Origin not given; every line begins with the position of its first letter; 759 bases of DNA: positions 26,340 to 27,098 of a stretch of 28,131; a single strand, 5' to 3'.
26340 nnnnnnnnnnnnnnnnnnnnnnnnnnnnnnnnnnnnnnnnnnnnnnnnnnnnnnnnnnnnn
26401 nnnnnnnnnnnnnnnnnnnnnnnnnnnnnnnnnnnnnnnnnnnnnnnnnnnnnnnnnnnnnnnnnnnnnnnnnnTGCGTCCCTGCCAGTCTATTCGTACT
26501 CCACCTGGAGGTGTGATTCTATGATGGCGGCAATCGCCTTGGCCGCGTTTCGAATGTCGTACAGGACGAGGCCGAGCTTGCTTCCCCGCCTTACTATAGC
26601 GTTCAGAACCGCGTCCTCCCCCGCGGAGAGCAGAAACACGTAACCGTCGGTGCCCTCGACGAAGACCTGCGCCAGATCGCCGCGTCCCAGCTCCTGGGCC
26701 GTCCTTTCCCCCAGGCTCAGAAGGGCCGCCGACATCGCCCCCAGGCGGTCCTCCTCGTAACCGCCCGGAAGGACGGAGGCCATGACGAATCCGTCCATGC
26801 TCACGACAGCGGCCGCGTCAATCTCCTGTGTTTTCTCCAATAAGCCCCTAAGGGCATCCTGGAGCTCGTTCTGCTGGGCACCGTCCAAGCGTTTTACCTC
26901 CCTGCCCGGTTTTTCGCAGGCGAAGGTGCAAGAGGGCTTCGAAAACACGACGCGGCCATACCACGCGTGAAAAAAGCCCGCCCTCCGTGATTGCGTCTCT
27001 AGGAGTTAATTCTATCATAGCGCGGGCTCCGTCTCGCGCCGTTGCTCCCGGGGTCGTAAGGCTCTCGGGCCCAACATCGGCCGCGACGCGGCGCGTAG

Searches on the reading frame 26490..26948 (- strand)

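Call 9: search_protein_families(library=pfam, proteins=[window:26490-26948:-], max_evalue=0.001)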
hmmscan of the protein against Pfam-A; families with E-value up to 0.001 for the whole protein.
window:26490-26948:- (152 aa): 1 family
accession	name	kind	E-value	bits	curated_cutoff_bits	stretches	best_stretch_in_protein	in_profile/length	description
PF03259.23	Robl_LC7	-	7e-18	64.6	23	1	30-115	2-87/91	Roadblock/LC7 domain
